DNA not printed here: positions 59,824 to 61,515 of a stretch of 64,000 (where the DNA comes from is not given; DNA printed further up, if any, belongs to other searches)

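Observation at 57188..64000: Translationally coupled chain folP-cdaA-cdaR-GldG-like-DUF4340-like-PAS histidine kinase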

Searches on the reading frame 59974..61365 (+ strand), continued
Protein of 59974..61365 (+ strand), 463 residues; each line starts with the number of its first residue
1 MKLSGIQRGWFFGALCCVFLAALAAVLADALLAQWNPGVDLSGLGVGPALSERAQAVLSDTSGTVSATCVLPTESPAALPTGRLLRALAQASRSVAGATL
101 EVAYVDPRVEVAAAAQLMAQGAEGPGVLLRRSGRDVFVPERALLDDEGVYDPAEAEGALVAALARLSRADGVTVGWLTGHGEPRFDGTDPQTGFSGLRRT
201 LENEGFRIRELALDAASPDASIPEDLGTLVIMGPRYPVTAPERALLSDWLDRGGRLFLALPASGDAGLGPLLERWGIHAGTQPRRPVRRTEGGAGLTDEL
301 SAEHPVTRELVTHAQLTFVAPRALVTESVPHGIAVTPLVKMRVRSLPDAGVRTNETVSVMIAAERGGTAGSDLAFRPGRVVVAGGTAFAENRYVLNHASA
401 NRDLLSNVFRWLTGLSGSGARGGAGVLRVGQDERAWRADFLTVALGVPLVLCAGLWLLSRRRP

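Call 37: search_solved_structures(query=A1, max_evalue=1)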
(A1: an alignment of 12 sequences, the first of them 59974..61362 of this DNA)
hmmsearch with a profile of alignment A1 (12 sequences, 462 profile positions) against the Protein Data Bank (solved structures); distinct sequences matched with E-value up to 1: 4.
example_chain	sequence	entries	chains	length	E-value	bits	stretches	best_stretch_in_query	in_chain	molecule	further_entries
5fms_A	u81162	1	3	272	0.0053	18.7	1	226-281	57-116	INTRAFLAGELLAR TRANSPORT PROTEIN 52 HOMOLOG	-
5fmr_A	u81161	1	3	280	0.24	13.2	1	172-281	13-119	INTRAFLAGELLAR TRANSPORT PROTEIN COMPONENT IFT52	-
8bd7_B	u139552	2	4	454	0.64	11.8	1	172-281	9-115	Osm-6-like protein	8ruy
3qp3_A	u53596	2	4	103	0.87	11.4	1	32-67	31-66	Titin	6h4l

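Call 41: search_solved_structures(query=A3, max_evalue=1, show_alignments=2)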
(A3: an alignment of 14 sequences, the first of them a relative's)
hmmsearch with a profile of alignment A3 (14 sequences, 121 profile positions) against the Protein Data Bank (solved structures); distinct sequences matched with E-value up to 1: 76 (the best 60 are shown).
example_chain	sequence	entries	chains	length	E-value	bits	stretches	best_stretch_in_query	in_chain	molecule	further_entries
3t6k_A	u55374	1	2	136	0.00028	23.9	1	8-91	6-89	Response regulator receiver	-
3h1g_A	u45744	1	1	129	0.00033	23.7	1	9-91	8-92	Chemotaxis protein cheY homolog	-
9dvt_R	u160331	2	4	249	0.00039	23.4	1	6-88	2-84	DNA-binding dual master transcriptional regulator RpaA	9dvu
3gwg_A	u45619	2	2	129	0.0004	23.4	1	9-90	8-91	Chemotaxis protein cheY homolog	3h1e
1mvo_A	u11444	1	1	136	0.00057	22.9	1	9-90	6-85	PhoP response regulator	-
2lrh_A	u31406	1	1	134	0.00067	22.7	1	9-46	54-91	De novo designed protein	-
2lci_A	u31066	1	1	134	0.00073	22.6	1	9-46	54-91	Protein OR36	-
1jlk_A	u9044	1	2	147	0.0013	21.7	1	45-105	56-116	Response regulator RCP1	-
1i3c_A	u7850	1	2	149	0.0014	21.7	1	45-105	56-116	RESPONSE REGULATOR RCP1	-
5t3y_A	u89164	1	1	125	0.0028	20.7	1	10-97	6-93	Two-component system response regulator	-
1k68_A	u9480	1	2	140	0.0028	20.7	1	45-105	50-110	Phytochrome Response Regulator RcpA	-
5te9_A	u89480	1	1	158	0.0055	19.7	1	19-99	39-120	Response regulator receiver protein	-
6xeh_A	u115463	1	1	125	0.0084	19.1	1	9-52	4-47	DE NOVO DESIGNED OR386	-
4hnr_A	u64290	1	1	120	0.0097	18.9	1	9-97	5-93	Chemotaxis protein CheY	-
4h60_A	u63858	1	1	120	0.0099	18.9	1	10-97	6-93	Chemotaxis protein CheY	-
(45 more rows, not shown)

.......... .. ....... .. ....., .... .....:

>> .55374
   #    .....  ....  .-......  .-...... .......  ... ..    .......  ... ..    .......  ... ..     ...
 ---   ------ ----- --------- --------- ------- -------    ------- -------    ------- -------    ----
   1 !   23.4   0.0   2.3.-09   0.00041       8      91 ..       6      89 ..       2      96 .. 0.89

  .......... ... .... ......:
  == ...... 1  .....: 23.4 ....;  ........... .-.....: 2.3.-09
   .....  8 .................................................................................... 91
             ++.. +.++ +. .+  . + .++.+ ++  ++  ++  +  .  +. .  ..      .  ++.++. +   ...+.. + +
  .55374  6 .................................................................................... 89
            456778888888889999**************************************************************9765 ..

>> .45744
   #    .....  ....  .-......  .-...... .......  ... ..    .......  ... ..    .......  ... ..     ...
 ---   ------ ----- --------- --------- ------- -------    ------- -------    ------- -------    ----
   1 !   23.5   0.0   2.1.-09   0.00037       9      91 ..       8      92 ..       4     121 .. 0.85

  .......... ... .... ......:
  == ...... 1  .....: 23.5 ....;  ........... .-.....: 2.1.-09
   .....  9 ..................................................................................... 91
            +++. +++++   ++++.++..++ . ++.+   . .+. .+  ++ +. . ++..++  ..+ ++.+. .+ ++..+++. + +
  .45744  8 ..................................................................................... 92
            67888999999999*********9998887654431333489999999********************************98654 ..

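Call 76: predict_structure(alignment_id=A5)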
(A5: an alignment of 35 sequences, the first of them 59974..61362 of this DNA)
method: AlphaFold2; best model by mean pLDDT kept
length: 463 residues; sequences in the alignment: 35
mean_pLDDT: 80.0   pTM: 0.63
mean pLDDT of the five models: 80.0, 79.6, 78.7, 77.2, 77.0
residues with pLDDT >= 90: 119; 70-90: 265; 50-70: 42; < 50: 37
segments of 3 or more residues with pLDDT < 50: 35-47, 367-375, 416-430
pLDDT, mean of each block of 10 residues (from residue 1): 74 87 78 47 49 72 86 89 89 81 89 84 84 79 80 80 69 88 89 88 83 82 86 93 92 90 90 92 87 84 83 82 88 90 79 83 69 60 93 74 87 54 35 69 84 87 63
secondary structure, 60 per line:
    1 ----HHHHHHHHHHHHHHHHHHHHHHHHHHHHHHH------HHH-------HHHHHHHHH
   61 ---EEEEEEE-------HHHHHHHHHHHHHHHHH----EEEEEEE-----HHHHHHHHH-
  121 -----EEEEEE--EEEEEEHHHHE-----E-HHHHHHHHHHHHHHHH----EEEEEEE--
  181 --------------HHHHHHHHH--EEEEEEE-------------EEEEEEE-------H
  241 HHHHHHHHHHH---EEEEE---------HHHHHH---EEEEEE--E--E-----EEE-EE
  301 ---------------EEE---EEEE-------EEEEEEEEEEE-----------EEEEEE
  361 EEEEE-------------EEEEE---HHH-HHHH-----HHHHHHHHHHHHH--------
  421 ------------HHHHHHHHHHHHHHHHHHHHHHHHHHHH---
elements in order: H5-35 H52-60 E64-70 H78-94 E99-105 H111-119 E126-131 E134-139 H140-143 H152-167 E172-178 H195-203 E206-212 E226-232 H240-251 E255-259 H269-274 E278-283 E295-297 E316-318 E322-325 E333-343 E355-365 E379-383 H391-394 H400-412 H433-460

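Call 79: fold_search(model_id=the predicted structure, library=pdb)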
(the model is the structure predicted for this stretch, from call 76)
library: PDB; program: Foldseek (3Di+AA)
matches with E <= 10: 1147; with E <= 0.001: 46
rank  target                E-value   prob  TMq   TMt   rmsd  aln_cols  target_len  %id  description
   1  5fmr_C                4.2e-11  1.00  0.37  0.67   5.3       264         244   18  crIFT52 N-terminal domain (released 2016-03-09)
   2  5fmr_A                4.7e-11  1.00  0.37  0.68   6.2       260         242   19  crIFT52 N-terminal domain (released 2016-03-09)
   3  5fms_B                1.0e-10  1.00  0.39  0.76   4.6       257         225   18  mmIFT52 N-terminal domain (released 2016-03-09)
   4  5fms_A                1.5e-10  1.00  0.38  0.73   5.0       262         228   18  mmIFT52 N-terminal domain (released 2016-03-09)
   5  6s7t_G                3.1e-08  1.00  0.40  0.44   4.8       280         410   17  Cryo-EM structure of human oligosaccharyltransferase complex OST-B (released 2019-12-18)
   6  7bob_B                3.3e-07  1.00  0.28  0.24  13.3       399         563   14  Exo-beta-1,4-mannosidase Op5Man5 from Opitutaceae bacterium strain TAV5 (released 2021-07-14)
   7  7bob_A                1.8e-06  1.00  0.30  0.26  13.1       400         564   14  Exo-beta-1,4-mannosidase Op5Man5 from Opitutaceae bacterium strain TAV5 (released 2021-07-14)
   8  5e9a_A                4.6e-06  1.00  0.29  0.21  14.7       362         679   14  Crystal structure analysis of the cold-adamped beta-galactosidase from Rahnella sp. R3 (released 2016-10-26)
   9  5e9a_B                7.9e-06  1.00  0.29  0.21  14.9       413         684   12  Crystal structure analysis of the cold-adamped beta-galactosidase from Rahnella sp. R3 (released 2016-10-26)
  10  8bd7_B                8.4e-06  1.00  0.36  0.37   6.8       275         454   21  IFTB1 subcomplex of anterograde Intraflagellar transport trains (Chlamydomonas reinhardtii) (released 2023-01-11)
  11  9csd_A                1.7e-05  1.00  0.35  0.23   5.4       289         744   15  The Ectodomains of SPRING and S1P with the inhibitor PF-429242 (released 2025-04-23)
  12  8ibt_A                3.8e-05  1.00  0.30  0.21  14.6       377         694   11  Crystal structure of GH42 beta-galactosidase BiBga42A from Bifidobacterium longum subspecies infantis E318S mutant in  (released 2023-06-07)
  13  2gk3_A                4.0e-05  1.00  0.32  0.57   8.1       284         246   13  Cytoplasmic Protein STM3548 from Salmonella typhimurium (released 2006-05-02)
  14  8uw8_A                4.3e-05  1.00  0.35  0.23   6.0       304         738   15  Site-one protease and SPRING (released 2024-07-10)
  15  4e5v_A                8.8e-05  1.00  0.33  0.50   7.6       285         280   11  Crystal structure of a Putative thua-like protein (PARMER_02418) from Parabacteroides merdae ATCC 43184 at 1.75 A reso (released 2012-04-04)
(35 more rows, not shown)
